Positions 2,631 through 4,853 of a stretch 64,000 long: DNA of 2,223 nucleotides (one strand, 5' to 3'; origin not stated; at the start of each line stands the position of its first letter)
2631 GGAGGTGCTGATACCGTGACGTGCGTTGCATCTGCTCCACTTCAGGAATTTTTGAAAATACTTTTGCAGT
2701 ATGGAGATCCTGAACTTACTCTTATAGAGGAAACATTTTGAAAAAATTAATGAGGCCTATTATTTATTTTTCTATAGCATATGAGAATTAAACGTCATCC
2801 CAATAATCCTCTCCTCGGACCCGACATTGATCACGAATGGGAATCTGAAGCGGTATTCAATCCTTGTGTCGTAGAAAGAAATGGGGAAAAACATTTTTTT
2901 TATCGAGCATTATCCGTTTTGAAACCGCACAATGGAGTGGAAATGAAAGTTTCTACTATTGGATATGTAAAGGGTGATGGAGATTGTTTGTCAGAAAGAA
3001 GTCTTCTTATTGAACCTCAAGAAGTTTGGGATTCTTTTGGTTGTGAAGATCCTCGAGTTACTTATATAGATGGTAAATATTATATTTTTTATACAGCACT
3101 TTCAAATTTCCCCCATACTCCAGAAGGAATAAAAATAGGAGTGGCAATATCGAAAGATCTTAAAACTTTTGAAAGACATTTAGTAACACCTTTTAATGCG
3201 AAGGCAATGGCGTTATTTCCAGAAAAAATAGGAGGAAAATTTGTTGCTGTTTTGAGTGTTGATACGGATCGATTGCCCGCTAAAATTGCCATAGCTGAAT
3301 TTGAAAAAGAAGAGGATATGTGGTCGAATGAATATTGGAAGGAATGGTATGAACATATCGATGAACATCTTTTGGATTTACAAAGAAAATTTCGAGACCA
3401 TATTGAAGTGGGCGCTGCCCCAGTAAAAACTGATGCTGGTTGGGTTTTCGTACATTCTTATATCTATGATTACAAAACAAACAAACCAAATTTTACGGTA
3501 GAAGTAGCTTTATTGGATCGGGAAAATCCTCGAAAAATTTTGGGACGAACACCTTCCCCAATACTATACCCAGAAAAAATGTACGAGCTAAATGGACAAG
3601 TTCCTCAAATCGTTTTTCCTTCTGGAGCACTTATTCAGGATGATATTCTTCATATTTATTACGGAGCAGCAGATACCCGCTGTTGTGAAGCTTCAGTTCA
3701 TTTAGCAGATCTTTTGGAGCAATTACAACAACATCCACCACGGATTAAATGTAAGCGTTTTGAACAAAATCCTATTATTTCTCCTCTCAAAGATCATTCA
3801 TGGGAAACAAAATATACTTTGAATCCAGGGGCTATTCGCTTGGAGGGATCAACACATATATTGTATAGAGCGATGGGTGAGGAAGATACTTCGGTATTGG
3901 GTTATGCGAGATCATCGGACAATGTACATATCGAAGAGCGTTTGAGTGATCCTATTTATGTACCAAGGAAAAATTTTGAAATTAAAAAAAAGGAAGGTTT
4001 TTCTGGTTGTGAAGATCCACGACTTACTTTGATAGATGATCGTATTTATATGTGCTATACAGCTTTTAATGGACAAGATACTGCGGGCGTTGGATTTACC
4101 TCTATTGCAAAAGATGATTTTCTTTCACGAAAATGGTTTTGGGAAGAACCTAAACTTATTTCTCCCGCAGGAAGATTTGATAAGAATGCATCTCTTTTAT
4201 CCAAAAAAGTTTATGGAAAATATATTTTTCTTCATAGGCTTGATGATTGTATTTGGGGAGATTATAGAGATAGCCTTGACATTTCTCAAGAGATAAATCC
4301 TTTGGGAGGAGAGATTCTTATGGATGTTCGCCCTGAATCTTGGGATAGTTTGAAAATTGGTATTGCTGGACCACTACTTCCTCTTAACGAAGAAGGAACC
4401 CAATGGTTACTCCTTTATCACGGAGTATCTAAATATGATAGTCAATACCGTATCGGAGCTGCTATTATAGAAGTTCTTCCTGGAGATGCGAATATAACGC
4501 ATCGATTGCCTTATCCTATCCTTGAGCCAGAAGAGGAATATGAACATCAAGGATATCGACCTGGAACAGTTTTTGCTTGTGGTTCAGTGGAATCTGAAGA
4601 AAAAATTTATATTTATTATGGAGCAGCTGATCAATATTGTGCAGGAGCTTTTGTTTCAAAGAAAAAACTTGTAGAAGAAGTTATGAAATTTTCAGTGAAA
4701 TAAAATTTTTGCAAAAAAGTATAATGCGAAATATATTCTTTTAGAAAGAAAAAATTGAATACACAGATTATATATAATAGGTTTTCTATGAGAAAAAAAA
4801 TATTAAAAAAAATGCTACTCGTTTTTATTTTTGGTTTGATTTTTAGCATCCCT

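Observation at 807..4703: Two adjacent paralogous genes each encoding a tandem double GH130-like beta-propeller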

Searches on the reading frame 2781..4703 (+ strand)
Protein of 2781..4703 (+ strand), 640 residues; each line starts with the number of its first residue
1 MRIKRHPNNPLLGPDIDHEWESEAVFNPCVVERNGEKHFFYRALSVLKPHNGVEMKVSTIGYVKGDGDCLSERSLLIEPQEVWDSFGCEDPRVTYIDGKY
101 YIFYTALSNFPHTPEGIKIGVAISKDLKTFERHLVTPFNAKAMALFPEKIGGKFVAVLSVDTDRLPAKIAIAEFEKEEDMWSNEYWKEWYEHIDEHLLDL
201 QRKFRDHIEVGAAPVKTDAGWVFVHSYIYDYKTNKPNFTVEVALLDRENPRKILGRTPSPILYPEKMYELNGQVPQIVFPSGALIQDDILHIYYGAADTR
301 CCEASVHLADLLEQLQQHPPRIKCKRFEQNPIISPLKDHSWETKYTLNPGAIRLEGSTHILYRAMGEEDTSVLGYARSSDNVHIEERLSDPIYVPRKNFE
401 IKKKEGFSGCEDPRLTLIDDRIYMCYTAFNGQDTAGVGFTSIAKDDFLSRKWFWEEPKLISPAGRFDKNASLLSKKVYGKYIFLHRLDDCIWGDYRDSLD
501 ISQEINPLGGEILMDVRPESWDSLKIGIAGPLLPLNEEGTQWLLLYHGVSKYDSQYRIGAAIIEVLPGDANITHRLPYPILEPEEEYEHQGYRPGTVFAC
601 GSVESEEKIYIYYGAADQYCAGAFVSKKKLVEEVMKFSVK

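Call 5: search_protein_families(library=pfam, proteins=[window:2781-4703:+], max_evalue=1)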
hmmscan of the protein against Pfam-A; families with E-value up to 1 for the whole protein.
window:2781-4703:+ (640 aa): 2 families
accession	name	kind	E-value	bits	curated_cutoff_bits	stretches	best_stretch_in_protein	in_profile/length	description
PF04041.19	Glyco_hydro_130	-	3.8e-82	276.2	26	2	5-314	4-317/320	beta-1,4-mannooligosaccharide phosphorylase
PF04616.20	Glyco_hydro_43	-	0.018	14.9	32.2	1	90-186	12-112/288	Glycosyl hydrolases family 43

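Call 7: search_protein_families(library=ncbifam, proteins=[window:2781-4703:+], max_evalue=1)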
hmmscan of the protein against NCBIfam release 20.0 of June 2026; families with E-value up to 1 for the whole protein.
window:2781-4703:+ (640 aa): 3 families
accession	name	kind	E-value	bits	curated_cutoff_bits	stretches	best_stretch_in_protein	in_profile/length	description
NF052550.1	BManbPhaseBMBP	equivalog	2.6e-115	384.8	450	2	322-630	2-294/296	beta-1,2-mannobiose phosphorylase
NF050092.1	BtaManbiosPhlase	equivalog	8.9e-79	264.9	550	2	75-316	126-351/351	BtaManbiosPhlase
NF058598.1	BetMansidBT3780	equivalog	2.2e-46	158.7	550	3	336-627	50-364/366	beta-1,2-mannosidase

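Call 8: search_solved_structures(query=window:2781-4700:+, max_evalue=0.001, show_alignments=0)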
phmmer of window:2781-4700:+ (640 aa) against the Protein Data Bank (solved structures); distinct sequences matched with E-value up to 0.001: 18.
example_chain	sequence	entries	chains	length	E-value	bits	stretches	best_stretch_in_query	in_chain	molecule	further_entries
7fip_A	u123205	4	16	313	5.9e-58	199.8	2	370-630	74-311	Beta-1,2-mannobiose phosphorylase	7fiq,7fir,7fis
9fj8_A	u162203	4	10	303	2.5e-44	154.8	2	467-628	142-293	1,2-beta-oligomannan phosphorylase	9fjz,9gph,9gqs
5b0p_A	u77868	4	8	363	3.2e-27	98.2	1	70-317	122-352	Lin0857 protein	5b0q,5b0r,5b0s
9eqq_A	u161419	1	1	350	2.9e-24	88.5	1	84-313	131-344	Uhgb_MS mannoside synthase from an unknown human gut bacterium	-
9erg_A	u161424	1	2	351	2.9e-24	88.5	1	84-313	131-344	Uhgb_MS mannoside synthase from an unknown human gut bacterium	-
9erh_A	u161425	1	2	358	3e-24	88.4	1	84-314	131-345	Uhgb_MS mannoside synthase from an unknown human gut bacterium in complex with 1,2-beta-ma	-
1vkd_A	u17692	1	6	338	1.3e-23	86.4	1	370-634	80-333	conserved hypothetical protein TM1225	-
3r67_A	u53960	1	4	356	1.4e-21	79.6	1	339-623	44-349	putative Glycosidase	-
5ayd_A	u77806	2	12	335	2.7e-20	75.3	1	6-318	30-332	Beta-1,4-mannooligosaccharide phosphorylase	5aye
4onz_A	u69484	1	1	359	2.9e-20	75.3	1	339-626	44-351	putative glycoside hydrolase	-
3taw_A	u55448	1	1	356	1.2e-19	73.2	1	339-628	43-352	Hypothetical glycoside hydrolase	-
4udk_E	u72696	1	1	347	1.3e-19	73.2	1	88-313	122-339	UHGB_MP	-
4udg_A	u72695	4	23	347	1.3e-19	73.2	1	88-313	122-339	UHGB_MP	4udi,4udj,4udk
5a7v_B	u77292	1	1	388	1.3e-18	69.8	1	338-629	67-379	PUTATIVE GLYCOSIDASE PH117-RELATED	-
5a7v_A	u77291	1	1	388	1.3e-18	69.8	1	338-629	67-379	PUTATIVE GLYCOSIDASE PH117-RELATED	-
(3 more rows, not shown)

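Call 26: find_homologous_proteins(query=window:2781-4700:+, max_evalue=0.001)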
Query window:2781-4700:+ (640 aa): 5791 proteins with E <= 0.001 among 8000 candidates; the best 120 are listed.
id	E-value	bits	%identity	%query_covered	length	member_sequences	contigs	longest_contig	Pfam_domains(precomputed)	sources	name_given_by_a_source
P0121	0.0e+0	1354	88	100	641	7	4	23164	PF04041.20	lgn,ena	-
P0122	0.0e+0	1286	83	100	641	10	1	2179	PF04041.20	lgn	-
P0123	0.0e+0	1237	80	100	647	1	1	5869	PF04041.20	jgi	-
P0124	0.0e+0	1208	77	100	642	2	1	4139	PF04041.20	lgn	-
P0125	0.0e+0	1198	75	100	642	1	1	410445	PF04041.20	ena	-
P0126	0.0e+0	1121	72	100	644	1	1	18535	PF04041.20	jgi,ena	-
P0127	2.4e-255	867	57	100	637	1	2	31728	PF04041.20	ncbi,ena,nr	ncbi:MAG: hypothetical protein KC736_02770 [Candidatus Moranbacteria bacterium]|nr:hypothetical prot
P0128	6.2e-251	852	48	99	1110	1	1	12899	PF04041.20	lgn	-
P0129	5.2e-242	823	46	97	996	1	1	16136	PF04041.20,PF04616.21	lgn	-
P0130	2.7e-235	801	45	98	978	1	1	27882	PF22847.3,PF04041.20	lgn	-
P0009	6.0e-230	783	45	96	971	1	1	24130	PF04041.20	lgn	-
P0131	4.5e-224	764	52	99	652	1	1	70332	PF04041.20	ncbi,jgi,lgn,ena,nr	ncbi:MAG: hypothetical protein OEV93_02415 [Candidatus Moranbacteria bacterium]|nr:hypothetical prot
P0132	3.6e-221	754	51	99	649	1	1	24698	PF04041.20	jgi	-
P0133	1.8e-219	749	52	99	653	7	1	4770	PF04041.20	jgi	jgi:predicted GH43/DUF377 family glycosyl hydrolase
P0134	2.1e-218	745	52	99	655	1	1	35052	PF04041.20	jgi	-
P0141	3.4e-214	731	52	99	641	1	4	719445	PF04041.20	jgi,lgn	-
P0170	2.3e-210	718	51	98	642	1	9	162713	PF04041.20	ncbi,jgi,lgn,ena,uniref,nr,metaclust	ncbi:MAG: hypothetical protein A2945_01540 [Candidatus Liptonbacteria bacterium RIFCSPLOWO2_01_FULL_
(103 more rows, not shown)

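Call 39: find_encoding_contigs(protein=P0170, flank=8000, max_places=2)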
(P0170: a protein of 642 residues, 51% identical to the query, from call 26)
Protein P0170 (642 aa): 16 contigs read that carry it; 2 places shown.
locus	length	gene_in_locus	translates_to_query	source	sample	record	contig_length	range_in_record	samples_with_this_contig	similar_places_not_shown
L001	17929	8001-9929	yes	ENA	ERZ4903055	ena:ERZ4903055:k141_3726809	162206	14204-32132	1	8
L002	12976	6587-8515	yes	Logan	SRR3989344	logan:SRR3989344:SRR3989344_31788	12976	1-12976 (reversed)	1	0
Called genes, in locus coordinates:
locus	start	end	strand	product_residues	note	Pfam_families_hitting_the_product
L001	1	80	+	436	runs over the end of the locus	PF00005:ABC_tran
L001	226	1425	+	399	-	PF12704:MacB_PCD, PF02687:FtsX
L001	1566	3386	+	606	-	-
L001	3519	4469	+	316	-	-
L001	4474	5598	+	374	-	PF00404:Dockerin_1 (faint), PF13948:DUF4215 (weak), PF17936:Big_6 (faint)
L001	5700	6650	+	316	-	-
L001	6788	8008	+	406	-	PF04041:Glyco_hydro_130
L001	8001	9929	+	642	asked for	PF04041:Glyco_hydro_130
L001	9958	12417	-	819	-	PF07953:Toxin_R_bind_N, PF13385:Laminin_G_3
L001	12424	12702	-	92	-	-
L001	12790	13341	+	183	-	PF15891:Nuc_deoxyri_tr2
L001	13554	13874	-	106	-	PF01371:Trp_repressor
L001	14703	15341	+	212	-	PF01936:NYN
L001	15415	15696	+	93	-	-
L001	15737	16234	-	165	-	-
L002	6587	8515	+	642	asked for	PF04041:Glyco_hydro_130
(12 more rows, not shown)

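Call 40: find_encoding_contigs(protein=P0141, flank=8000, max_places=2)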
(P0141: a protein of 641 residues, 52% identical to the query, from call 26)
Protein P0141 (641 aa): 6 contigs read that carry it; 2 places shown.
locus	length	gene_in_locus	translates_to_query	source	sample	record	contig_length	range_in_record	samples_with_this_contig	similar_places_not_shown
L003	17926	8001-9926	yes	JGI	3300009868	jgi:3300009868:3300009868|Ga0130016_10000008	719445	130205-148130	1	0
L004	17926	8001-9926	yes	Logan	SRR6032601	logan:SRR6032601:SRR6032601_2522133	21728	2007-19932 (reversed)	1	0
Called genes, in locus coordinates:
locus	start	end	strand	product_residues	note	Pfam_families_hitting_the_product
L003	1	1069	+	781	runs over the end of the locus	PF09250:Prim-Pol, PF08708:PriCT_1 (weak), PF27228:MTBMA_p00010_2nd (weak)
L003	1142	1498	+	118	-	-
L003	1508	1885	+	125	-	-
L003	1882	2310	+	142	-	-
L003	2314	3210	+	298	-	-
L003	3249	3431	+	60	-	PF12728:HTH_17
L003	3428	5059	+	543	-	PF00239:Resolvase, PF07508:Recombinase, PF13408:Zn_ribbon_recom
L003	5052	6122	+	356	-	PF01926:MMR_HSR1, PF06071:YchF-GTPase_C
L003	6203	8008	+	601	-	PF00251:Glyco_hydro_32N (faint), PF04041:Glyco_hydro_130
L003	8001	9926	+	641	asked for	PF04041:Glyco_hydro_130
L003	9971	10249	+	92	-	PF01250:Ribosomal_S6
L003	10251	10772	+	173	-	PF00436:SSB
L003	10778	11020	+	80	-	PF01084:Ribosomal_S18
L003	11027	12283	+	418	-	PF22694:CtpB_N-like (weak), PF17820:PDZ_6, PF03572:Peptidase_S41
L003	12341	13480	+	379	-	PF00089:Trypsin, PF10459:Peptidase_S46 (faint), PF13365:Trypsin_2, PF00595:PDZ, PF13180:PDZ_2, PF17820:PDZ_6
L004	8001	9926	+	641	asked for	PF04041:Glyco_hydro_130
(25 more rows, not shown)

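Call 42: find_encoding_contigs(protein=P0128, flank=6000, max_places=2)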
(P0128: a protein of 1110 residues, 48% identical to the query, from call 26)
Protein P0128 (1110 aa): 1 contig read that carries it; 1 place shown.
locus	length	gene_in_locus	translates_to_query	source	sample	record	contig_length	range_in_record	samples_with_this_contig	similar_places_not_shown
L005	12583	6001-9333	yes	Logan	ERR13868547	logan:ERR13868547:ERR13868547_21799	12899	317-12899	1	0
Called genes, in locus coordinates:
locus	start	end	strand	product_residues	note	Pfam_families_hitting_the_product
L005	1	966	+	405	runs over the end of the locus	PF07690:MFS_1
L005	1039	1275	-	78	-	-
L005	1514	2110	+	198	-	PF13521:AAA_28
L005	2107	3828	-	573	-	-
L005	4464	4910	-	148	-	PF00011:HSP20, PF17886:ArsA_HSP20 (faint)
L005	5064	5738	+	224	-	-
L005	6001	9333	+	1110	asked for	PF04041:Glyco_hydro_130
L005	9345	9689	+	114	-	PF01050:MannoseP_isomer, PF07883:Cupin_2 (weak)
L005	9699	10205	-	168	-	PF13291:ACT_4 (faint), PF13740:ACT_6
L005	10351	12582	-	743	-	?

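Call 61: find_related_loci(query=A3, collection=genome_contigs, flank=5000)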
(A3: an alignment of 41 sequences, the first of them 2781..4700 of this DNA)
Query A3 (640 aa) in genome_contigs; peptide patterns used: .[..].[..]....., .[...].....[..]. (x = any residue, [..] = any of these).
600 stretches matched a pattern (row limit reached: there are more); 596 encode a relative of the query (tblastn E <= 1e-3); the best 80 are kept; 80 distinct loci.
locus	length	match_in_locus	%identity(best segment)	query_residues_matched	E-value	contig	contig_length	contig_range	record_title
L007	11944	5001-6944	51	1-634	0e+0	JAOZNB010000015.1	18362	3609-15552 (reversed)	MAG: Candidatus Moraniibacteriota bacterium isolate GMC4_bin_51 GMC4_3100_length_18362_cov_9.542525, whole genome shotgu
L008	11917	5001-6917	51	1-631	0e+0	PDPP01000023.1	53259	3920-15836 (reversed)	MAG: Candidatus Moraniibacteriota bacterium isolate DOLZORAL124_35_17 DolZOral124_scaffold_723, whole genome shotgun seq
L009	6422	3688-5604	51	1-636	0e+0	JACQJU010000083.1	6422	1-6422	MAG: Candidatus Gottesmanbacteria bacterium isolate NC_groundwater_1159_Ag_S-0.1um_39_55 S_p1_S3_coassembly_k141_1228086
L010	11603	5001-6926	49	1-634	0e+0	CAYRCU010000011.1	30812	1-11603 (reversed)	MAG TPA_asm: uncultured Gammaproteobacteria bacterium isolate SRP338002_co1_166 genome assembly, contig: NODE_1357_lengt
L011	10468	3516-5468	51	1-636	0e+0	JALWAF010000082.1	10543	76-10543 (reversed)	MAG: Candidatus Moraniibacteriota bacterium isolate T10_metabat2_scaf2bin.006 T10_NODE_2698_length_10543_cov_6.333237, w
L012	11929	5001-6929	50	1-636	0e+0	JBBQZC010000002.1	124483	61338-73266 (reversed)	MAG: Candidatus Moraniibacteriota bacterium isolate Co_metawrap_2195 Cmw_2195_k141_5401157_length_124483_cov_18.9130, wh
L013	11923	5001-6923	49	1-635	0e+0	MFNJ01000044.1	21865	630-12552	MAG: Candidatus Levybacteria bacterium RIFCSPHIGHO2_01_FULL_36_15 rifcsphigho2_01_scaffold_4716, whole genome shotgun se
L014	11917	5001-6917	50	1-634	0e+0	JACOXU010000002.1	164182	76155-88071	MAG: Candidatus Levyibacteriota bacterium isolate NC_groundwater_161_Ag_S-0.1um_37_19 S4_GD2017_2_S1_scaffold_107, whole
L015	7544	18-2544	50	1-636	0e+0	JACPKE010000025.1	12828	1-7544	MAG: Candidatus Brennerbacteria bacterium isolate NC_groundwater_486_Ag_S-0.1um_40_11 S35_SO-1_scaffold_215169, whole ge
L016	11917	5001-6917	49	1-635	0e+0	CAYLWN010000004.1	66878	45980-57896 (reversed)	MAG TPA_asm: uncultured Gammaproteobacteria bacterium isolate SRP050083_co1_444 genome assembly, contig: NODE_82_length_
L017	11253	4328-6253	47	1-634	0e+0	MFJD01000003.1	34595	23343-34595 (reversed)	MAG: Candidatus Gottesmanbacteria bacterium RBG_16_52_11 RBG_16_scaffold_1382, whole genome shotgun sequence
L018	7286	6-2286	49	1-636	0e+0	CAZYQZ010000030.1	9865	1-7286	MAG TPA_asm: uncultured Gammaproteobacteria bacterium isolate SRP292972_co1_80 genome assembly, contig: NODE_2850_length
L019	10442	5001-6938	49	1-639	0e+0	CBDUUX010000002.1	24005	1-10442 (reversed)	MAG TPA_asm: uncultured bacterium isolate SRR22302361_binner23_Refined_116 genome assembly, contig: ERZ25748748.745, who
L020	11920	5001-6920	51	2-640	0e+0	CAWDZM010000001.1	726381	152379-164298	MAG: uncultured bacterium isolate MFD01223.bin.1.73 genome assembly, contig: contig_20113, whole genome shotgun sequence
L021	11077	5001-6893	50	2-636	0e+0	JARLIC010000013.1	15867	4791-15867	MAG: Candidatus Paceibacterota bacterium isolate MAG_CO256 MetaCoAG_Bin_256_Oxic_k141_147232, whole genome shotgun seque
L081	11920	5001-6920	46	1-636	0e+0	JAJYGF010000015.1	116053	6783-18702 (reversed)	MAG: bacterium isolate DBS1-3.bin117 NODE_192_length_116053_cov_1.85534, whole genome shotgun sequence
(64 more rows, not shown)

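Call 70: search_protein_families(library=pfam, proteins=[L081:2645-3064:+], max_evalue=0.00001)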
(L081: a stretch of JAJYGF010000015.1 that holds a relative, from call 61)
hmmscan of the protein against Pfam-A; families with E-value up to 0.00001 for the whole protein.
L081:2645-3064:+ (139 aa): 0 families
